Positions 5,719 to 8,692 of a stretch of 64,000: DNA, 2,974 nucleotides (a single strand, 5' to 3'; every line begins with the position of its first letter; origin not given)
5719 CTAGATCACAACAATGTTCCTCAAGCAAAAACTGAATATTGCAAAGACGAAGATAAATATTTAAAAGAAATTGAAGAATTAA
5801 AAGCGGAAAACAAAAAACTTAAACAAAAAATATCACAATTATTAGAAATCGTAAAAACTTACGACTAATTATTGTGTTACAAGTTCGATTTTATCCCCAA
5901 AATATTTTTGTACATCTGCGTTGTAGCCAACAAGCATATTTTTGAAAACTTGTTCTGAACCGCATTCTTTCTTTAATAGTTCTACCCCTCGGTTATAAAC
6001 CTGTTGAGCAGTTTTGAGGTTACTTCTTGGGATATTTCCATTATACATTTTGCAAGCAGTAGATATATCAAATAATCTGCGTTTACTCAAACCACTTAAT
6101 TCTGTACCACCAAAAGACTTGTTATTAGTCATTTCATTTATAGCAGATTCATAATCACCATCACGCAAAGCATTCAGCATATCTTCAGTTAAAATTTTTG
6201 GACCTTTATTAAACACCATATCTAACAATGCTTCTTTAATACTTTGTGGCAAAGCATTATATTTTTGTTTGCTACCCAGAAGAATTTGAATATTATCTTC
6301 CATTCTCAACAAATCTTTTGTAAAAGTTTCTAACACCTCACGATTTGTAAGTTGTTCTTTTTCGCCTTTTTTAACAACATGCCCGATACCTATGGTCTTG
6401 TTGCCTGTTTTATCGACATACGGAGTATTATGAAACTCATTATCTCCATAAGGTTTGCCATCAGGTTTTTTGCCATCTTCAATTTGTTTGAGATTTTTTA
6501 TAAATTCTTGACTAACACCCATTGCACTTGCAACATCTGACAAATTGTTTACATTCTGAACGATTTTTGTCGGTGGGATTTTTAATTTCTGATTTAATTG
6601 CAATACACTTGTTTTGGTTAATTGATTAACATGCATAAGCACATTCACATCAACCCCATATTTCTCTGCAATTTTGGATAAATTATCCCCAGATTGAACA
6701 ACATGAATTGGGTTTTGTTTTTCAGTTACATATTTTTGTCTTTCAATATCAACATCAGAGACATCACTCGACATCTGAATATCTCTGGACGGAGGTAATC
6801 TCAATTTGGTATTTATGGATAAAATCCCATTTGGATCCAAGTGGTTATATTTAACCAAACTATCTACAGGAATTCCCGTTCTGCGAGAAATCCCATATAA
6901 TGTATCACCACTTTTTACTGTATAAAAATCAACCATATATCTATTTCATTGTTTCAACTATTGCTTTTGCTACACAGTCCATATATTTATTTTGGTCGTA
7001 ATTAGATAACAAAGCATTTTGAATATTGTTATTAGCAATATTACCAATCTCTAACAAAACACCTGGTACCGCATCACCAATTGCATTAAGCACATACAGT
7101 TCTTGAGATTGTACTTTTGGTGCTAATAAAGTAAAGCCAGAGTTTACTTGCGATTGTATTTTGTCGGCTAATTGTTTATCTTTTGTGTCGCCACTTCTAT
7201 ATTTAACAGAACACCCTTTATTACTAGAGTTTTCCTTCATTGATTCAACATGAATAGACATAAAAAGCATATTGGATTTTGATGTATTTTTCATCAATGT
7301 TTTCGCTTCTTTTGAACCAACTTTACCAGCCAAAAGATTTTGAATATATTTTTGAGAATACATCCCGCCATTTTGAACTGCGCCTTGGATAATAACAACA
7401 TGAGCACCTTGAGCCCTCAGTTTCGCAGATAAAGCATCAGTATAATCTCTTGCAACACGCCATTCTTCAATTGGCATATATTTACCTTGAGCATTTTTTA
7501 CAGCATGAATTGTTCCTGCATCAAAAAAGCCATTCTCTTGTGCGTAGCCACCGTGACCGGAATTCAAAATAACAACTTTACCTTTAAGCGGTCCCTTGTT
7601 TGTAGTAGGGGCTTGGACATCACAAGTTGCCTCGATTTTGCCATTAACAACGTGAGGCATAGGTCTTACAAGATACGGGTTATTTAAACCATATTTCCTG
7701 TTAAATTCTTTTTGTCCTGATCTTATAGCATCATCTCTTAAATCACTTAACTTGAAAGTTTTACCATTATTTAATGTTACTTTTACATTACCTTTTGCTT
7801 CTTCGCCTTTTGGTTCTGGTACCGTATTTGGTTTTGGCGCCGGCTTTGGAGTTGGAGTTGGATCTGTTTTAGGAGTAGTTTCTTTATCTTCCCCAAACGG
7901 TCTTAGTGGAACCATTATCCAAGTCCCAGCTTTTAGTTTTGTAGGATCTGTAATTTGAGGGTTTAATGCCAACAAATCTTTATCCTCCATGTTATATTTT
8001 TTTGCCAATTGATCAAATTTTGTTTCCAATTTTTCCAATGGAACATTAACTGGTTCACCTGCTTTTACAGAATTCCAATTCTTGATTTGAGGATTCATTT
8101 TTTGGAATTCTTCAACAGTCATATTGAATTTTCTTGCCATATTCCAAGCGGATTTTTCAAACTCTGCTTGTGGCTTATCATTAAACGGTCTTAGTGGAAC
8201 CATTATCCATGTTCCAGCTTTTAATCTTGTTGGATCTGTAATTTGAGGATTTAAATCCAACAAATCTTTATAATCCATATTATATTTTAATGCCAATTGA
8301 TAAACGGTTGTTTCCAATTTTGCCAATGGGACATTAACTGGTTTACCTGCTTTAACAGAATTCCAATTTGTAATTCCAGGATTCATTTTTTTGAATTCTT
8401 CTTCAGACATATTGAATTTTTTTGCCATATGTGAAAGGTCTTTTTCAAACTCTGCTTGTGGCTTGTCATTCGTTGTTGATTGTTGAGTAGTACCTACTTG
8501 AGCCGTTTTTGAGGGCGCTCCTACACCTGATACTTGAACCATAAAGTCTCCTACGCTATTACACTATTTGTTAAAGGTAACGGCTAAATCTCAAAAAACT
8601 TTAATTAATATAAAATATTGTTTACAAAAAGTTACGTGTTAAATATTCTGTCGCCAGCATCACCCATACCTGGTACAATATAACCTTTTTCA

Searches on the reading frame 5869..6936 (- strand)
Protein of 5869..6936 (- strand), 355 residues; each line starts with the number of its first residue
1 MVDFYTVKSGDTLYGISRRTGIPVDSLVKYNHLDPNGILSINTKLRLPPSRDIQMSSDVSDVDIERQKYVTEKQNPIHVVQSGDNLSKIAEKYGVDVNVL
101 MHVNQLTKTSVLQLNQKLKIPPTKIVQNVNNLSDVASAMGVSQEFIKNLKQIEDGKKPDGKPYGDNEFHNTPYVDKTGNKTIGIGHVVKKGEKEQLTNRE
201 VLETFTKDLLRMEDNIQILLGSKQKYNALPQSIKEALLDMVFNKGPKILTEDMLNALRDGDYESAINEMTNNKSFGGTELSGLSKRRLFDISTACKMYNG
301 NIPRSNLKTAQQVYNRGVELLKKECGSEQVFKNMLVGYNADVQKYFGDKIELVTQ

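Call 89: search_protein_families(library=pfam, proteins=[window:5869-6936:-], max_evalue=0.00001)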
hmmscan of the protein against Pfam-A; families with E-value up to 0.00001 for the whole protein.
window:5869-6936:- (355 aa): 4 families
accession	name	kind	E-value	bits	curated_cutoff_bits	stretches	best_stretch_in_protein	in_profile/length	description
PF01476.26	LysM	-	7.7e-27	93.4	20.9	2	5-48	1-43/43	LysM domain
PF00959.24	Phage_lysozyme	-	1e-15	58.6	22.3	1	168-287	6-122/125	Phage lysozyme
PF23473.1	LysM3_LYK4_5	-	1.6e-07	31.7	29.3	0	79-111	6-38/48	LYK4/5 LysM3 domain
PF23577.1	LysM_RLK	-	5.2e-06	26.8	27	0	81-102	6-27/44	LysM domain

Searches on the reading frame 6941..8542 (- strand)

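Call 89: search_protein_families(library=pfam, proteins=[window:6941-8542:-], max_evalue=0.00001)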
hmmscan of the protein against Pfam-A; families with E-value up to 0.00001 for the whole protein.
window:6941-8542:- (533 aa): 2 families
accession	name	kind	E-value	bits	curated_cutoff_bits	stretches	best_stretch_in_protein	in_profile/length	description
PF01476.26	LysM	-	2e-19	69.7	20.9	0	79-113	8-40/43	LysM domain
PF01520.23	Amidase_3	-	6.3e-19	69.1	27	1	324-529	1-173/174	N-acetylmuramoyl-L-alanine amidase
